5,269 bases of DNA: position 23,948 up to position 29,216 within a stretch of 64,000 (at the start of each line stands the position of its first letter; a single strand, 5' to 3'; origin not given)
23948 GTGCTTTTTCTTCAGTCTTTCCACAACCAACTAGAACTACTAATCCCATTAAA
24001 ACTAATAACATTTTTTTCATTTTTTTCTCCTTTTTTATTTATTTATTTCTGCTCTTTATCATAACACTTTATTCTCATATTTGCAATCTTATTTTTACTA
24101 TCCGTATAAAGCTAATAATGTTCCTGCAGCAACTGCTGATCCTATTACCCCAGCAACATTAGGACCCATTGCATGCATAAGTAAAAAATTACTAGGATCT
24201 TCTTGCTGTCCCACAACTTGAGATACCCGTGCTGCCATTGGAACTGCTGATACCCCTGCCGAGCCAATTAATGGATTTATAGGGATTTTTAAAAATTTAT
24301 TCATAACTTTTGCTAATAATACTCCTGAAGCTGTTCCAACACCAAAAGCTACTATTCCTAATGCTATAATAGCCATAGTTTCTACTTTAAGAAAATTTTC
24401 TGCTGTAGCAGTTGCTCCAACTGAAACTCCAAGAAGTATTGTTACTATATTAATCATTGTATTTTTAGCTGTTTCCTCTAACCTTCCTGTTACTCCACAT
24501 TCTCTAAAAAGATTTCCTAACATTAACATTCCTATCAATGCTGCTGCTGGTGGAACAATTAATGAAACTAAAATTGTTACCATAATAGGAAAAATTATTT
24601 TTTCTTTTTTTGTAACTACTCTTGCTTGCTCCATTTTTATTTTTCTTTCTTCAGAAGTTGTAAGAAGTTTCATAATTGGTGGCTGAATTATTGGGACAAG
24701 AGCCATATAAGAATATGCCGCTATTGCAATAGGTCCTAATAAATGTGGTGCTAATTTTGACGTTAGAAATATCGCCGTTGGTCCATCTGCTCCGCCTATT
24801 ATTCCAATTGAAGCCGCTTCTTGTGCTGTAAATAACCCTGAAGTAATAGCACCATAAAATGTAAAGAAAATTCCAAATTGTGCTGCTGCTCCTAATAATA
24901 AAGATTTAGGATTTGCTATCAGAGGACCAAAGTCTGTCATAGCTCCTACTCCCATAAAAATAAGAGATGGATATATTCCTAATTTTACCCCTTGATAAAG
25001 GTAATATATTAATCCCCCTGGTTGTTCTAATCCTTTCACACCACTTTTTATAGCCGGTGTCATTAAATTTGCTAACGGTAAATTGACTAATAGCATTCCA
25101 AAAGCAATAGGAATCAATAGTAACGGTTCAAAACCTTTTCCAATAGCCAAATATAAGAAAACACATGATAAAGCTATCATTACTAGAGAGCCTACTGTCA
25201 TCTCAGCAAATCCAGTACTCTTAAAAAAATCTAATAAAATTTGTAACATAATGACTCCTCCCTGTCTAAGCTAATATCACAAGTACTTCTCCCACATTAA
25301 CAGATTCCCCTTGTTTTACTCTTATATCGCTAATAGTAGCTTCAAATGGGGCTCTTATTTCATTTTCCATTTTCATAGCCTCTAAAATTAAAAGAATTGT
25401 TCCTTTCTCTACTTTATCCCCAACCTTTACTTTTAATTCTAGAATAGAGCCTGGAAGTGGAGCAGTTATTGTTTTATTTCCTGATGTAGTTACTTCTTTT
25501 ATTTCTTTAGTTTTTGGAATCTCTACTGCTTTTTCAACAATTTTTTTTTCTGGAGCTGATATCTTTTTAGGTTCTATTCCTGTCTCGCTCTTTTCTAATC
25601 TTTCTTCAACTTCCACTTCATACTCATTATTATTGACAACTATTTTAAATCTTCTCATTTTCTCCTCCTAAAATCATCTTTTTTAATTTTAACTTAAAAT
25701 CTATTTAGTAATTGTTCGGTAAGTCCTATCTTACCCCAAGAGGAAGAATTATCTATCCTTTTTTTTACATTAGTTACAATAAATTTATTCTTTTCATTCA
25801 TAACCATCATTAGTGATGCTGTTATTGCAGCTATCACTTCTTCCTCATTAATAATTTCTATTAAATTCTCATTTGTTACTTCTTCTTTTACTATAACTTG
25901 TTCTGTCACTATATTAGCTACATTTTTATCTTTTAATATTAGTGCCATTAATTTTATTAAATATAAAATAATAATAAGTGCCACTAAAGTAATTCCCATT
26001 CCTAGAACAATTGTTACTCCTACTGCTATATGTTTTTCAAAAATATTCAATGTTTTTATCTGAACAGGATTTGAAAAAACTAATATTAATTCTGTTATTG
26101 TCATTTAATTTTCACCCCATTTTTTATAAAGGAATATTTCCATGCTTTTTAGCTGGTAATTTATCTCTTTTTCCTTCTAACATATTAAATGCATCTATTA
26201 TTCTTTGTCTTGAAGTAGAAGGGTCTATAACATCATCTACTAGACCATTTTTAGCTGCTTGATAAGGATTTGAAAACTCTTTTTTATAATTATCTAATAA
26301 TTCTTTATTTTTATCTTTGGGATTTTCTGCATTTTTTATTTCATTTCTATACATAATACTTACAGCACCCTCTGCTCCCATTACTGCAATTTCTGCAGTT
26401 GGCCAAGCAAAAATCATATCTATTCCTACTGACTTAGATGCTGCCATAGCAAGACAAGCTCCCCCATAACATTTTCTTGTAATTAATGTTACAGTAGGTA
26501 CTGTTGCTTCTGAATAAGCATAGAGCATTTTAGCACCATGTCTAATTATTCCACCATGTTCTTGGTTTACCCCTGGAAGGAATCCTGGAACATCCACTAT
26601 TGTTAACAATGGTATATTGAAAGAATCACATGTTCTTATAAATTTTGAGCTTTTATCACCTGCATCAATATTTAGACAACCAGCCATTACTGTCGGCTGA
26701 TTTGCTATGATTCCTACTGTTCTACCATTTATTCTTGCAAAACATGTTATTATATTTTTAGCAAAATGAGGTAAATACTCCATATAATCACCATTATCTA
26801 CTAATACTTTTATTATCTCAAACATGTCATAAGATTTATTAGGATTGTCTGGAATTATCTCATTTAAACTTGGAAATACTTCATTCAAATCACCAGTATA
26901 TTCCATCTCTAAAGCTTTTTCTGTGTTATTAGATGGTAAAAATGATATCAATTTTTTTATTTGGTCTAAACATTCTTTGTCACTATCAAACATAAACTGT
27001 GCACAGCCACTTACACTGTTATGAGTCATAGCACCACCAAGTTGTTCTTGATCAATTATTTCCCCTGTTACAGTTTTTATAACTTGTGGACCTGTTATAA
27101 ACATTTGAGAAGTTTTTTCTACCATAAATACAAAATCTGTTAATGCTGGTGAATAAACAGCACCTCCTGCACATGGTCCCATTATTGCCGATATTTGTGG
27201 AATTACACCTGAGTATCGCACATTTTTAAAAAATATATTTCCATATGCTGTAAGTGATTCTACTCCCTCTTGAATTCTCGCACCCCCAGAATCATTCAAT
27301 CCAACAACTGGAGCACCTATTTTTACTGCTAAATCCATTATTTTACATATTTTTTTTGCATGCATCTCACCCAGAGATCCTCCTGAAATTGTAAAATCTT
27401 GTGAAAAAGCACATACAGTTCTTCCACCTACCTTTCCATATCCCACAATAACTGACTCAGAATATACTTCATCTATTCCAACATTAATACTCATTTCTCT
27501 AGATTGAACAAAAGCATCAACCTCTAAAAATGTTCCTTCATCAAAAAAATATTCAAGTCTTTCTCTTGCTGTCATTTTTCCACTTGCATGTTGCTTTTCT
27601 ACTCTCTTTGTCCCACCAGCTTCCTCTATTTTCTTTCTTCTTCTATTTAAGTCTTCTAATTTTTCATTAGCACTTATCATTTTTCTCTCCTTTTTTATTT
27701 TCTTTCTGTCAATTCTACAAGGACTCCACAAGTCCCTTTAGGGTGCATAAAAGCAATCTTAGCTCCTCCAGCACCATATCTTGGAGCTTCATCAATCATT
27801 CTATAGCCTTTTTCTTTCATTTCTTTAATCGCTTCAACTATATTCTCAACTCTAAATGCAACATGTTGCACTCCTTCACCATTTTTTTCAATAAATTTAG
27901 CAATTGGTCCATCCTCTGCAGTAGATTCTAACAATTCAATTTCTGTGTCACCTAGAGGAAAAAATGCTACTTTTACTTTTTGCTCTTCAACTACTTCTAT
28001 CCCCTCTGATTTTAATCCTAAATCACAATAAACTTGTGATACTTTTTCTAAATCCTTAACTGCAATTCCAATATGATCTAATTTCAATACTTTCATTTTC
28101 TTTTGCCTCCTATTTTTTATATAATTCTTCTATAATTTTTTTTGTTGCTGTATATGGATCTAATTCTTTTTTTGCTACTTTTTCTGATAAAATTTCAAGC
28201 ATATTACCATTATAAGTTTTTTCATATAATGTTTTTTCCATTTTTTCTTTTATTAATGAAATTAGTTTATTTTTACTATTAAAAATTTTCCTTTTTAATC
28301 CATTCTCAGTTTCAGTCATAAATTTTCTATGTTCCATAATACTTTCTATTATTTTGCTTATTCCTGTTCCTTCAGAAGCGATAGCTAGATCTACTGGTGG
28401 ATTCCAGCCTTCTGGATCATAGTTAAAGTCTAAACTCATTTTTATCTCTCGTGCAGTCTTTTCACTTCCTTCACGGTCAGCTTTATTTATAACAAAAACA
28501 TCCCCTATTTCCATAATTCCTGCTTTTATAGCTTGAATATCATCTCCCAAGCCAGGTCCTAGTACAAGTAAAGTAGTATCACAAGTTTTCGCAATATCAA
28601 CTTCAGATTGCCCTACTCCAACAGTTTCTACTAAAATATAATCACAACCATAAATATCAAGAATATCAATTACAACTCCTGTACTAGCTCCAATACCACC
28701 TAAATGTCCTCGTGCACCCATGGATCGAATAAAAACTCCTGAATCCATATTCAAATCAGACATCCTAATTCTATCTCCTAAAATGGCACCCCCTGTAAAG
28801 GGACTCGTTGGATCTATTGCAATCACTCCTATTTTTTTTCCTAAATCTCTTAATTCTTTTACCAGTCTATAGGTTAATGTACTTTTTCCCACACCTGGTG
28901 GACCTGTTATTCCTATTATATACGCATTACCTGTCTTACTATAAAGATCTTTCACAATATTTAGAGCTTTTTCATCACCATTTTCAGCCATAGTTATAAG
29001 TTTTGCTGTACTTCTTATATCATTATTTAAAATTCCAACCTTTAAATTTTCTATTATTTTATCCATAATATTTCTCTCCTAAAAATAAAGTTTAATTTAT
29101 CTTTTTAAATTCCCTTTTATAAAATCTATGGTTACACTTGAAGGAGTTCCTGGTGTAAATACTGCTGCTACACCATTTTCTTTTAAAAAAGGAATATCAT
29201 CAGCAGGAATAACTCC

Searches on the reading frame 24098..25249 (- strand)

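Call 75: search_protein_families(library=pfam, proteins=[window:24098-25249:-], max_evalue=0.00001)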
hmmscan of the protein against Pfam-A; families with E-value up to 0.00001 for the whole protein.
window:24098-25249:- (383 aa): 1 family
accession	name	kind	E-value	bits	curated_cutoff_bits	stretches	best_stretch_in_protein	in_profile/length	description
PF03977.18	OAD_beta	-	7.1e-160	532.2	31.6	1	21-381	2-348/349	Na+-transporting oxaloacetate decarboxylase beta subunit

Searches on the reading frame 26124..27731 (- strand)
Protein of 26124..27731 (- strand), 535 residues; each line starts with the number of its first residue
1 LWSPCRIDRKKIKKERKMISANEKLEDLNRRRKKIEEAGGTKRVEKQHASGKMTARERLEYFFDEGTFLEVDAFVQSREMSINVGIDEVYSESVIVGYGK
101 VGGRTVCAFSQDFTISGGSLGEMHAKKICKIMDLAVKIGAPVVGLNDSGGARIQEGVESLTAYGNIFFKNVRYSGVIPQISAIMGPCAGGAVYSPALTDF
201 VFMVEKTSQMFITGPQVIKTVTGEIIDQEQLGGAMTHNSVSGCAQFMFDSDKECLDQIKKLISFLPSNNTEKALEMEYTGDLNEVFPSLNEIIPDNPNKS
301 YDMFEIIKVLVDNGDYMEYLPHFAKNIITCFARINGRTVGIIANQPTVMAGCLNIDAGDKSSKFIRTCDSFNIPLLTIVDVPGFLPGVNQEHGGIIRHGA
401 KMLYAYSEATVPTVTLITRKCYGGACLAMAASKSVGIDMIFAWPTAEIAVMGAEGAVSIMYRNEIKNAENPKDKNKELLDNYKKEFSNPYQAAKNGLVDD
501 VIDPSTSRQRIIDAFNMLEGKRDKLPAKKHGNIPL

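Call 75: search_protein_families(library=pfam, proteins=[window:26124-27731:-], max_evalue=0.00001)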
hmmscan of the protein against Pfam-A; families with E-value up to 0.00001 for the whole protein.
window:26124-27731:- (535 aa): 2 families
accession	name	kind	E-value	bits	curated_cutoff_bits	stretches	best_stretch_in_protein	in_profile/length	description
PF01039.27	Carboxyl_trans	-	2.6e-183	610.6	22.3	1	46-533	1-493/493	Carboxyl transferase domain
PF03255.19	ACCA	-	7.3e-14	52.1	23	1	327-469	94-239/310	Acetyl co-enzyme A carboxylase carboxyltransferase-like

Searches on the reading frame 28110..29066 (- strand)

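Call 75: search_protein_families(library=pfam, proteins=[window:28110-29066:-], max_evalue=0.00001)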
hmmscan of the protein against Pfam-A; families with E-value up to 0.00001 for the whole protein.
window:28110-29066:- (318 aa): 1 family
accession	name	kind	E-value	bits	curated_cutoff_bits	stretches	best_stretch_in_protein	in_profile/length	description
PF03308.22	MeaB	-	8.8e-88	294.3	23.1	1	21-283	2-271/273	Methylmalonyl Co-A mutase-associated GTPase MeaB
